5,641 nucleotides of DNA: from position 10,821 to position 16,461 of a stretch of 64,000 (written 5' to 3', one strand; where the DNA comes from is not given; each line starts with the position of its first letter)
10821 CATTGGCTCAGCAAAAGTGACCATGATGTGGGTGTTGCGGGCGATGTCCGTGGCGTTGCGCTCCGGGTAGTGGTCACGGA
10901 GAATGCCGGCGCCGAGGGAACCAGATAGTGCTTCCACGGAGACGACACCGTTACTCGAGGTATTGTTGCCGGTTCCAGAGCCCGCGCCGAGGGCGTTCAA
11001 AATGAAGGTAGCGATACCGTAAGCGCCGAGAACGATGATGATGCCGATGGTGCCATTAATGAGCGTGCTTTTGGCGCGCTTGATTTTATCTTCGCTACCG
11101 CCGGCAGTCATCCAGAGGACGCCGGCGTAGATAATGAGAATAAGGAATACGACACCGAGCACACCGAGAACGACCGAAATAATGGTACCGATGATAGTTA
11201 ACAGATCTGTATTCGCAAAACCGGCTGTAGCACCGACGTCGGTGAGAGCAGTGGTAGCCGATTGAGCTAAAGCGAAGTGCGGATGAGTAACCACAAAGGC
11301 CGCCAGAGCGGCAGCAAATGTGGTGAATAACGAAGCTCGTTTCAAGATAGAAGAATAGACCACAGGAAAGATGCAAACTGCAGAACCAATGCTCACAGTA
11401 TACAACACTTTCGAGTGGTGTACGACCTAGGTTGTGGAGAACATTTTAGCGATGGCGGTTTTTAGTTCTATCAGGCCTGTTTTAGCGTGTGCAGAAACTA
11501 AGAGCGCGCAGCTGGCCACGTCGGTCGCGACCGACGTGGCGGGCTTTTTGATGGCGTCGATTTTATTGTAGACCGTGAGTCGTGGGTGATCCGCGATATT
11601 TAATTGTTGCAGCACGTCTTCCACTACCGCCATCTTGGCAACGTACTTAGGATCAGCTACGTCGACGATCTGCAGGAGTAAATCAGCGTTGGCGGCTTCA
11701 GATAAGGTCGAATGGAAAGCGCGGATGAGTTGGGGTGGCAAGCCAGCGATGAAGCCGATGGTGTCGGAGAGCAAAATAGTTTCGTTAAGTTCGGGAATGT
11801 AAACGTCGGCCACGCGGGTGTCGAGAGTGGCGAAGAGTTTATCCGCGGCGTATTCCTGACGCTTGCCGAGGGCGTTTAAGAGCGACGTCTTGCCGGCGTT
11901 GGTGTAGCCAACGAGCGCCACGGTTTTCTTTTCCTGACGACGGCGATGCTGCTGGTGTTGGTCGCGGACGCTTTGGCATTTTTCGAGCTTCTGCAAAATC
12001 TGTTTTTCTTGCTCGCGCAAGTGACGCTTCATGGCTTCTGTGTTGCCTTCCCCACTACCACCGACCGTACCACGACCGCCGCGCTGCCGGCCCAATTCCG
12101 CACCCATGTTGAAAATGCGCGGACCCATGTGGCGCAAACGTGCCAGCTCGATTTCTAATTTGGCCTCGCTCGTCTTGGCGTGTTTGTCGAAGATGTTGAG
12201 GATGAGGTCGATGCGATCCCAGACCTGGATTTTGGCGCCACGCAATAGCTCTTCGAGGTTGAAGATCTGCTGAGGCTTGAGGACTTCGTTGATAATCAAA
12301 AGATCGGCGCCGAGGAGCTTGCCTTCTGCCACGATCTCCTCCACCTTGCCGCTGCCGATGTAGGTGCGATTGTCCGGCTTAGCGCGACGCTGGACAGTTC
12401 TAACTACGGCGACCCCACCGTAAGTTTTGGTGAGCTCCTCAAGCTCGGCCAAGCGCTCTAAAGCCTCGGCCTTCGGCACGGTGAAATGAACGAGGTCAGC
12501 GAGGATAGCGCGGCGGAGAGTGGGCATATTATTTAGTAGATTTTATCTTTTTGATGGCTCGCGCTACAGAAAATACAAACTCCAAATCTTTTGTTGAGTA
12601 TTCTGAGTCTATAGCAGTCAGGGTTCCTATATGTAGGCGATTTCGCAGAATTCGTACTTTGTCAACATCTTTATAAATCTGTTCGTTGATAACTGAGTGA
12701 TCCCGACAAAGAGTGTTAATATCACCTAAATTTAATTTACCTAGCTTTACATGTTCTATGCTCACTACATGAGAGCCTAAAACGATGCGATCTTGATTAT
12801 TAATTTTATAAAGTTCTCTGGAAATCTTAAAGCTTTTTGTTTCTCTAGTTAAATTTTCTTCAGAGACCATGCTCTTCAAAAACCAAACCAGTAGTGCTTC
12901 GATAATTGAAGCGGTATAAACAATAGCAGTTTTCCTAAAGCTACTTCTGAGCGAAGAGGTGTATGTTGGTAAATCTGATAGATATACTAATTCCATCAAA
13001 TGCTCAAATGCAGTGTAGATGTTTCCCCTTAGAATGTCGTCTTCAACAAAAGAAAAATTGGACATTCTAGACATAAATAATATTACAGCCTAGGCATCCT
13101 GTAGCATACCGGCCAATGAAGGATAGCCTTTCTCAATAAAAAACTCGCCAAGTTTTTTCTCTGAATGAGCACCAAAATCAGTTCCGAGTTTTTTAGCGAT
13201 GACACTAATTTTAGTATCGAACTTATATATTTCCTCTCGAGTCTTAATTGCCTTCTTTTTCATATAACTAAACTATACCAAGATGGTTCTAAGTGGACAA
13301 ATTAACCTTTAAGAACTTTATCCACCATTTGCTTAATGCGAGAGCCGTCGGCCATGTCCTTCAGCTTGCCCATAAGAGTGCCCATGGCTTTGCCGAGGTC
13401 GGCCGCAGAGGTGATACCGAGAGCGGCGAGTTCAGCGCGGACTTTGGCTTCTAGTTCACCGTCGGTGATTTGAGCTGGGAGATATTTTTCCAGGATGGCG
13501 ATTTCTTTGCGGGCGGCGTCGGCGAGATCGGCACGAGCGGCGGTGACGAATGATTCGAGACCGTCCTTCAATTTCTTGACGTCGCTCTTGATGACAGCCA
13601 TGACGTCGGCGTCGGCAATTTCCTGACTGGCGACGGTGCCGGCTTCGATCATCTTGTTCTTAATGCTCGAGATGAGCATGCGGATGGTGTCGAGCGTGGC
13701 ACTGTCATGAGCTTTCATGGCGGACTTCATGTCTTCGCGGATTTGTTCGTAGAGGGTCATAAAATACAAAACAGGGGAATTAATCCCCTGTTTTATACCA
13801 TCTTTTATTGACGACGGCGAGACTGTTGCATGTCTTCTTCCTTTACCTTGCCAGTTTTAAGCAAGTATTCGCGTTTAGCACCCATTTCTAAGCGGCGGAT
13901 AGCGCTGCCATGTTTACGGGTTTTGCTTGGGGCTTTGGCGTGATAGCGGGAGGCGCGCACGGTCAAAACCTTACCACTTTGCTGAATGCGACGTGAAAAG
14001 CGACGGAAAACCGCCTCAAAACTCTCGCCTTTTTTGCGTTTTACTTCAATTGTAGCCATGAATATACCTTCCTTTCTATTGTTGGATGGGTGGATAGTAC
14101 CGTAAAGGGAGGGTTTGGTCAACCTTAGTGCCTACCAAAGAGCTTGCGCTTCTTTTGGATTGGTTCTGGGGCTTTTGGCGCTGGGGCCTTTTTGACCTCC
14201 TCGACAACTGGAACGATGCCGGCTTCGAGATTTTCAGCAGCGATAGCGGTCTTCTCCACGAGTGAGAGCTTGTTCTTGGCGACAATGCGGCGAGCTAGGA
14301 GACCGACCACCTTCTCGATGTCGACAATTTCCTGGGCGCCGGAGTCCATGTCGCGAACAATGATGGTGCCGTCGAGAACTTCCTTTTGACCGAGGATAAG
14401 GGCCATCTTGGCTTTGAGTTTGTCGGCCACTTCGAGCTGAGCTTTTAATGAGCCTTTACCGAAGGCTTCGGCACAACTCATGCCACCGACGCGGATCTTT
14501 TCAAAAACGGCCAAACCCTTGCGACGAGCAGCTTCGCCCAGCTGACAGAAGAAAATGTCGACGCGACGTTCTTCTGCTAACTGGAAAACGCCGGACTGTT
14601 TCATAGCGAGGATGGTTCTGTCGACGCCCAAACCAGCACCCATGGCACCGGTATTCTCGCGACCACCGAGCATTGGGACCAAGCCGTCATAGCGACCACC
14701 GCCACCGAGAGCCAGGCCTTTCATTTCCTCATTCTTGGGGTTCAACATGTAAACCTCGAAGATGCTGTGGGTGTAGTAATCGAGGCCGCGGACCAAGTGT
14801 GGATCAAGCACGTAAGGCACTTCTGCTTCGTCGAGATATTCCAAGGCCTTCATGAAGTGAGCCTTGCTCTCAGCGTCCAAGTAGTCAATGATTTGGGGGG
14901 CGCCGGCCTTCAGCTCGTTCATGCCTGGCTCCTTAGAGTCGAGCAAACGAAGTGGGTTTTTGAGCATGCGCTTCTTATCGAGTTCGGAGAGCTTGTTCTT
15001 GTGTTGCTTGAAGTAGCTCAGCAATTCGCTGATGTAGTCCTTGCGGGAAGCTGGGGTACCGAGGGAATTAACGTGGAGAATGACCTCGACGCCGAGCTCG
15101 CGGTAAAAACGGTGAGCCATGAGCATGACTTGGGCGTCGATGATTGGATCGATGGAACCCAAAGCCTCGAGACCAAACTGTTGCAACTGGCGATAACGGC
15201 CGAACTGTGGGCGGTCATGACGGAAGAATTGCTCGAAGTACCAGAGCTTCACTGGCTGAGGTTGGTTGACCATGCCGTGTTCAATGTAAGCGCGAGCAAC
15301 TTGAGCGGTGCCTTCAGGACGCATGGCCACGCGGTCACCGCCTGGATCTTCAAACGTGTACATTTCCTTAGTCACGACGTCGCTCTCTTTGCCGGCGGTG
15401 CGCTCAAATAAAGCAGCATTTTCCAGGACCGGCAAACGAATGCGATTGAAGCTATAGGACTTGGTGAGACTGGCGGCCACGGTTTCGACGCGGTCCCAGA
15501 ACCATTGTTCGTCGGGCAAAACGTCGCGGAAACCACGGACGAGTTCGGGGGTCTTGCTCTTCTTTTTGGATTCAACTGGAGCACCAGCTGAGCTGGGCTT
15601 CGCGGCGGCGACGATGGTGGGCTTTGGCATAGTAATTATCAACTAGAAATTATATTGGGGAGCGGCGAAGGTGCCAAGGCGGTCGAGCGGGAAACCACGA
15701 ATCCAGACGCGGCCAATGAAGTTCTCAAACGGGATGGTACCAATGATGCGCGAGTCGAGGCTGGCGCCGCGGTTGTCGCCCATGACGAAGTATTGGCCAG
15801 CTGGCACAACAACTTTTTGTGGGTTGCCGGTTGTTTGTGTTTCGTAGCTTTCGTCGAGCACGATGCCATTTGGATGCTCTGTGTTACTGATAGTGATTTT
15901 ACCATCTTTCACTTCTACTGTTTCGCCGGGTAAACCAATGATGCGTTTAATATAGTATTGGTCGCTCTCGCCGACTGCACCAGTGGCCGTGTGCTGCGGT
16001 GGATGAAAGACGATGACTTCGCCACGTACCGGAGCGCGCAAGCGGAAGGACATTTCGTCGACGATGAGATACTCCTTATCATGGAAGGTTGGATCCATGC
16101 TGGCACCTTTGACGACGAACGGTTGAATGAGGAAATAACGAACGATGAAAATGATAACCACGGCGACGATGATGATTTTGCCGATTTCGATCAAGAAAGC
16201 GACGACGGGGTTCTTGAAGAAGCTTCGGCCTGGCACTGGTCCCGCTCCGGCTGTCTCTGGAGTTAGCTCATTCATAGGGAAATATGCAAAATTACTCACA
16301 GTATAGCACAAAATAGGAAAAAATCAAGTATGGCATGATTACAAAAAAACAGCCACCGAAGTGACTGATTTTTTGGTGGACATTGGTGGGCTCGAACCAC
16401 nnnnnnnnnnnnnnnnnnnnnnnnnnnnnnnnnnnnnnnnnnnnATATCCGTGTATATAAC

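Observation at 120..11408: Tandem giant (3135 aa) and 625-aa surface proteins with VirB2/TrbC-like pilin N-domains and Myxococcus-type Cys-rich repeats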

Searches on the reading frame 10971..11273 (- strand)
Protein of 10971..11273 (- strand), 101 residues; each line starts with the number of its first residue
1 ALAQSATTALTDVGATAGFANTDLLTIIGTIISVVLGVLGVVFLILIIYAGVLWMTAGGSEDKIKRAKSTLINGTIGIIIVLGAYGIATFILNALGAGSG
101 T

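Call 49: search_solved_structures(query=A2, max_evalue=10, show_alignments=3)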
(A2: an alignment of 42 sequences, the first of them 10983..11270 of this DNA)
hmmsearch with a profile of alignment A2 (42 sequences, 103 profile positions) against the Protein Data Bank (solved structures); distinct sequences matched with E-value up to 10: 16.
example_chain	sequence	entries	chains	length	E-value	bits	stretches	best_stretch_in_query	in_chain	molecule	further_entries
6i38_A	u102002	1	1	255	0.0014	21.7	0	53-71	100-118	nv2Pizza6-AYW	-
6i37_A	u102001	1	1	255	0.0016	21.5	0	53-71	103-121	nv1Pizza6-AYW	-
6i3b_A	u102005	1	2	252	0.0017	21.4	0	53-71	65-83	cPizza6-AYW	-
6f0q_A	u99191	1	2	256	0.002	21.3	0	53-71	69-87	Pizza6-AYW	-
6i39_A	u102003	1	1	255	0.0036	20.4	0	53-71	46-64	v31Pizza6-AYW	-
6i3a_A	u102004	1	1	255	0.0063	19.7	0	53-71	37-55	v22Pizza6-AYW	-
7zph_A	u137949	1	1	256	0.027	17.6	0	53-71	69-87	Pizza6-TNK-RSH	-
7zpz_A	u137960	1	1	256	0.031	17.4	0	53-71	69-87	Pizza6-TSR-TSH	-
7zqg_A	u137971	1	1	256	0.032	17.4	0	53-71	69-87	Pizza6-KSH-TSH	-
7zq2_A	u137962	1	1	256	0.033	17.3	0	53-71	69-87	Pizza6-RSH-TSH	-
7zcj_A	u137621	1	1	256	0.04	17.1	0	53-71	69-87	Pizza6-TNH-TSH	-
6f0s_A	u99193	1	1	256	0.041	17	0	53-71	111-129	Pizza6-SYW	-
7zpw_A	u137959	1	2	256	0.045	16.9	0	53-71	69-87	Pizza6-TSK-TSH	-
9lp2_A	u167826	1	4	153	0.21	14.8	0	57-78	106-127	dAID23.4L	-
7mwr_B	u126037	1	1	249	2.3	11.4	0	11-40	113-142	LHD101B4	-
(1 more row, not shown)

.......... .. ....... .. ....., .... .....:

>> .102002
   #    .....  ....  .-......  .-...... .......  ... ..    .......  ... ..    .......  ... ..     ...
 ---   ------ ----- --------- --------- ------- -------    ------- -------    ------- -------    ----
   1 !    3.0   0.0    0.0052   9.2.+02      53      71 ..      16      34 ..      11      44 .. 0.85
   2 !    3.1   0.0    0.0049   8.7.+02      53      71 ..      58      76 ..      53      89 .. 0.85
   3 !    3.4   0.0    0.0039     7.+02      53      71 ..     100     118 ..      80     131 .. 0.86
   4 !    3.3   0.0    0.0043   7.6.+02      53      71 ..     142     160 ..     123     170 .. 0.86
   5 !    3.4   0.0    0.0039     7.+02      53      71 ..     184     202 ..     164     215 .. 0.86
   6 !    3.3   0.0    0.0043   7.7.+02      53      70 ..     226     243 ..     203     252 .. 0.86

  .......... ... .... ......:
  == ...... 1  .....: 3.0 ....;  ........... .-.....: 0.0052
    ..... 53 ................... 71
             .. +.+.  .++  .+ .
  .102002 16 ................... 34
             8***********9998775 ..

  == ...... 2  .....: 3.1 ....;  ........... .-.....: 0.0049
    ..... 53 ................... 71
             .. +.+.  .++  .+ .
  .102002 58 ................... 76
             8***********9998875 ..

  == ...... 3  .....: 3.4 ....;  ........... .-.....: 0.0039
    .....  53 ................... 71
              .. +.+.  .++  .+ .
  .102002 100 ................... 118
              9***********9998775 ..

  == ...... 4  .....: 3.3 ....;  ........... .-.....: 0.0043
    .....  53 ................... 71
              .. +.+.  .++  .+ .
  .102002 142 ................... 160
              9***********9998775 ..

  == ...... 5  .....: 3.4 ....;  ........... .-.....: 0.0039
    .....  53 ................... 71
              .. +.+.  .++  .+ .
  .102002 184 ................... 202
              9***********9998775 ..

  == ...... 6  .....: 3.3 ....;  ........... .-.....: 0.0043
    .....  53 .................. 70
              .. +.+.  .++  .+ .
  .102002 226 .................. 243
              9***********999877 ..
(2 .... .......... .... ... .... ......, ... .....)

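Call 60: predict_structure(alignment_id=A3)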
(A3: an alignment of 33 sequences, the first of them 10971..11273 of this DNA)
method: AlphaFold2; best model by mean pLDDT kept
length: 101 residues; sequences in the alignment: 33
mean_pLDDT: 78.1   pTM: 0.51
mean pLDDT of the five models: 78.1, 77.0, 74.1, 72.5, 70.4
residues with pLDDT >= 90: 14; 70-90: 59; 50-70: 23; < 50: 5
segments of 3 or more residues with pLDDT < 50: none
pLDDT, mean of each block of 10 residues (from residue 1): 54 62 73 85 89 88 89 89 84 71 44
secondary structure, 60 per line:
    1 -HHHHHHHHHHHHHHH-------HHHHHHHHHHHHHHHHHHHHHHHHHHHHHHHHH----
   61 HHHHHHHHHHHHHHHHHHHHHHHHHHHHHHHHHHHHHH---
elements in order: H2-16 H24-56 H61-98

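Call 64: fold_search(model_id=the predicted structure, library=pdb)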
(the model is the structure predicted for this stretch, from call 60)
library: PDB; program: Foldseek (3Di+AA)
matches with E <= 10: 22; with E <= 0.001: 0
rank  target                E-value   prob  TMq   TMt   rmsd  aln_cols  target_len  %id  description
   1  5da9_A                4.6e+00  0.30  0.50  0.15   3.4        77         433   17  ATP-gamma-S bound Rad50 from Chaetomium thermophilum in complex with the Rad50-binding domain of Mre11 (released 2016-03-02)
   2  8a52_A                5.2e+00  0.15  0.41  0.15   4.3        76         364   18  Crystal structure of a chimeric LOV-Histidine kinase SB2F1 (asymmetrical variant, trigonal form with long c-axis) (released 2023-12-27)
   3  8xls_L                5.8e+00  0.11  0.32  0.25   5.2        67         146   24  PSI-FCPI of the diatom Thalassiosira pseudonana CCMP1335 (released 2024-10-30)
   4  6b87_C                6.2e+00  0.25  0.53  0.54   3.1        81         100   17  Crystal structure of transmembrane protein TMHC2_E (released 2018-03-14)
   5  3fd9_B                6.2e+00  0.23  0.46  0.23   2.8        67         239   12  Crystal Structure of the transcriptional anti-activator ExsD from Pseudomonas aeruginosa (released 2009-06-23)
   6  4nkg_D                6.6e+00  0.33  0.46  0.67   2.2        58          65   19  Crystal structure of SspH1 LRR domain in complex PKN1 HR1b domain (released 2013-12-11)
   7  4ayt                  7.9e+00  0.28  0.55  0.12   2.6        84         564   17  STRUCTURE OF THE HUMAN MITOCHONDRIAL ABC TRANSPORTER, ABCB10 (released 2012-07-11)
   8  4ayx                  7.9e+00  0.28  0.56  0.12   2.6        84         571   17  STRUCTURE OF THE HUMAN MITOCHONDRIAL ABC TRANSPORTER, ABCB10 (ROD FORM B) (released 2012-07-11)
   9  4dk0                  7.9e+00  0.14  0.48  0.18   4.9        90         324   14  Crystal structure of MacA from Actinobacillus actinomycetemcomitans (released 2012-03-07)
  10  4mt8_B                8.4e+00  0.23  0.56  0.59   6.4        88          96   11  Structure of the ERS1 dimerization and histidine phosphotransfer domain from Arabidopsis thaliana (released 2014-10-01)
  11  6b87_B                8.4e+00  0.20  0.54  0.56   3.2        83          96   17  Crystal structure of transmembrane protein TMHC2_E (released 2018-03-14)
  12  7uq2_D                8.4e+00  0.18  0.50  0.58   3.6        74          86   18  Vs.4 from T4 phage in complex with cGAMP (released 2023-02-08)
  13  6b87_D                8.4e+00  0.16  0.49  0.49   3.3        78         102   14  Crystal structure of transmembrane protein TMHC2_E (released 2018-03-14)
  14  5b5e_z                8.4e+00  0.12  0.36  0.52   3.7        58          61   17  Crystal structure analysis of Photosystem II complex (released 2017-02-01)
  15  3zdq                  9.0e+00  0.25  0.56  0.12   2.6        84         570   17  STRUCTURE OF THE HUMAN MITOCHONDRIAL ABC TRANSPORTER, ABCB10 (NUCLEOTIDE-FREE FORM) (released 2013-01-23)
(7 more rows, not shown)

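Call 91: search_protein_representatives(alignment_id=A3)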
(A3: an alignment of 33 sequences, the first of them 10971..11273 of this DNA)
Query: 33 sequences, 99 profile positions. Proteins with E-value up to 0.001 (for the whole library): 62317; up to 1e-10: 18849; up to 1e-30: 90. The best 150 are listed.
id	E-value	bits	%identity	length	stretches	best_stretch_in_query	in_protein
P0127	1.0e-59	214.7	-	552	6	14-92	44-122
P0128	1.8e-59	213.9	-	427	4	14-95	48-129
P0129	2.3e-58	210.4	-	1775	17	21-87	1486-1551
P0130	3.9e-57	206.4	-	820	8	25-90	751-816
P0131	3.0e-53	194.0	-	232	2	4-95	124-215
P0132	8.6e-53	192.5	-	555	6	6-89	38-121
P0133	3.8e-52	190.4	-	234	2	6-93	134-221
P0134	7.7e-52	189.4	-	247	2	6-97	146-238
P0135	8.6e-52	189.3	-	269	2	11-97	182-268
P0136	1.5e-51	188.5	-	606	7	21-87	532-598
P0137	3.2e-51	187.4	-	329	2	12-98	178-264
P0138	7.1e-51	186.3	-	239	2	7-96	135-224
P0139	4.2e-50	183.9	-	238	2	8-98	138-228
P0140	2.0e-49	181.6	-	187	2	6-95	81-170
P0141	1.0e-48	179.4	-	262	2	6-98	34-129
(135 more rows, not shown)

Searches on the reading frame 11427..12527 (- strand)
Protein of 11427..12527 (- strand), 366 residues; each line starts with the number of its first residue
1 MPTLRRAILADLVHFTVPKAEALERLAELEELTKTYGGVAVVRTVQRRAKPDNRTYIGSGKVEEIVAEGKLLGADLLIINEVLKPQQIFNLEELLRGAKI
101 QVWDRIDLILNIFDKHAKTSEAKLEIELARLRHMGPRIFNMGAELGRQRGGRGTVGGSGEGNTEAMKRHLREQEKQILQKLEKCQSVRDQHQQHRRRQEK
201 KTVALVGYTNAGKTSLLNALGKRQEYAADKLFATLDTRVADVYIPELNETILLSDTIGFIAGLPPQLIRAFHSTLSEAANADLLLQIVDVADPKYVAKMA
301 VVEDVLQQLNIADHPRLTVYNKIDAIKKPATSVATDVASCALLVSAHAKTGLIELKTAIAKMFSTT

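Call 9: search_protein_families(library=pfam, proteins=[window:11427-12527:-], max_evalue=0.01)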
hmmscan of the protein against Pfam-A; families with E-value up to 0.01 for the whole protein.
window:11427-12527:- (366 aa): 8 families
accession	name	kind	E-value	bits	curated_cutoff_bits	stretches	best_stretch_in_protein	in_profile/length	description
PF13167.11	GTP-bdg_N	-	1.4e-24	86.9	25.4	1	24-113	2-88/89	GTP-binding GTPase N-terminal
PF16360.10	GTP-bdg_M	-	2.8e-17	63.5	29.5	1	116-195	1-79/79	GTP-binding GTPase Middle Region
PF01926.29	MMR_HSR1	-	1.3e-16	61.2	21.9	1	202-322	1-113/113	50S ribosome-binding GTPase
PF16897.10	MMR_HSR1_Xtn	-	4.6e-05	23.8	35.2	1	302-361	45-102/106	C-terminal region of MMR_HSR1 domain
PF03193.22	RsgA_GTPase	-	8.6e-05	22.9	30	0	172-228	77-134/174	RsgA GTPase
PF02421.24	FeoB_N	-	0.00022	21.2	27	1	202-337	2-129/156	Ferrous iron transport protein B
PF00025.27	Arf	-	0.003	17.5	22.3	0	197-327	11-129/174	ADP-ribosylation factor family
PF10400.15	Vir_act_alpha_C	-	0.0076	17.4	22.4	0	158-197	12-47/78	Virulence activator alpha C-term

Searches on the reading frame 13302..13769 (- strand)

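Call 9: search_protein_families(library=pfam, proteins=[window:13302-13769:-], max_evalue=0.01)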
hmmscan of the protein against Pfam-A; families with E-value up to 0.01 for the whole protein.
window:13302-13769:- (155 aa): 1 family
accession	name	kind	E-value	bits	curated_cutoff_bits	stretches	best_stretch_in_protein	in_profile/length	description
PF09424.15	YqeY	-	3.4e-38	131.4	27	1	8-153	2-143/143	Yqey-like protein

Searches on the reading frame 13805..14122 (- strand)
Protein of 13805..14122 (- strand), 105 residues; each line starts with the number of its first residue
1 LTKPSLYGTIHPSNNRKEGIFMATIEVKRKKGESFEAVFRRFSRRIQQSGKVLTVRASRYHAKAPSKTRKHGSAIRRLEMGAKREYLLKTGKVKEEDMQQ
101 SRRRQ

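Call 9: search_protein_families(library=pfam, proteins=[window:13805-14122:-], max_evalue=0.01)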
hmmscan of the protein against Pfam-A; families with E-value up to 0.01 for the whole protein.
window:13805-14122:- (105 aa): 1 family
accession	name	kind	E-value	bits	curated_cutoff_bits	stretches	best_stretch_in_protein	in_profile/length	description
PF01165.25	Ribosomal_S21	-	4.1e-05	23.6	27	1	26-70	1-44/55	Ribosomal protein S21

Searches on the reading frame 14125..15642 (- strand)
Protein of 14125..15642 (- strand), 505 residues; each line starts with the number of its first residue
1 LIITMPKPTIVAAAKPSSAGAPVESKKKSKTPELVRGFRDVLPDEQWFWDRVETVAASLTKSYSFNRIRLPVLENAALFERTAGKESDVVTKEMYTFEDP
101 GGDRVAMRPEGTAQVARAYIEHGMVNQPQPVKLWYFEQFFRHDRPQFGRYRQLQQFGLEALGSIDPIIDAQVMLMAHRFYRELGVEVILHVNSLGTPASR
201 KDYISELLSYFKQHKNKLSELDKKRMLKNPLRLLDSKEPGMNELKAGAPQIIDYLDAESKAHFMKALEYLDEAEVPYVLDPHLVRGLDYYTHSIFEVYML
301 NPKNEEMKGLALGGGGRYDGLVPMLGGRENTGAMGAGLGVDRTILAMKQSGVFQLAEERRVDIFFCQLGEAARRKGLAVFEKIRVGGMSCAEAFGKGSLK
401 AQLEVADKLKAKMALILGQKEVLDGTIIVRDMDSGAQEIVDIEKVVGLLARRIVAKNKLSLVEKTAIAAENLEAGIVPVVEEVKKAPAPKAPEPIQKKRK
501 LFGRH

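Call 9: search_protein_families(library=pfam, proteins=[window:14125-15642:-], max_evalue=0.01)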
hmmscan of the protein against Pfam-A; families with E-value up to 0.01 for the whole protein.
window:14125-15642:- (505 aa): 3 families
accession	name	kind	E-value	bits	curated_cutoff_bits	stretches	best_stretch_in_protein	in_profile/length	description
PF13393.11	tRNA-synt_His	-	6.2e-36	124.6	25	1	37-341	1-306/308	Histidyl-tRNA synthetase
PF00587.30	tRNA-synt_2b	-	1.4e-10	41.9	29.3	1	95-255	1-110/179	tRNA synthetase class II core domain (G, H, P, S and T)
PF03129.25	HGTP_anticodon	-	8.4e-08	32.7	21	1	381-450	23-92/94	Anticodon binding domain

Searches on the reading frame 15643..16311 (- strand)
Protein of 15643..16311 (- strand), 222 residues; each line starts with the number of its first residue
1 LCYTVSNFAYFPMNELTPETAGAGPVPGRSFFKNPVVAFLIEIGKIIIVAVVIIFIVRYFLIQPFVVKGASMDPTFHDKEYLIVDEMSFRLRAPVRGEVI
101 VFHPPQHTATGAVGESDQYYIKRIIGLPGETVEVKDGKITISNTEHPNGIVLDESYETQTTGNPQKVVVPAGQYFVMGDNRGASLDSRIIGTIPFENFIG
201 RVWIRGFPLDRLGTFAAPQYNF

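Call 9: search_protein_families(library=pfam, proteins=[window:15643-16311:-], max_evalue=0.01)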
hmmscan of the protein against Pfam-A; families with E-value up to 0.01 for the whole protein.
window:15643-16311:- (222 aa): 1 family
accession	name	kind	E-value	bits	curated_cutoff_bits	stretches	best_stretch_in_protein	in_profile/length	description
PF10502.14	Peptidase_S26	-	2.8e-46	158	22.9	1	41-204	2-165/168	Signal peptidase, peptidase S26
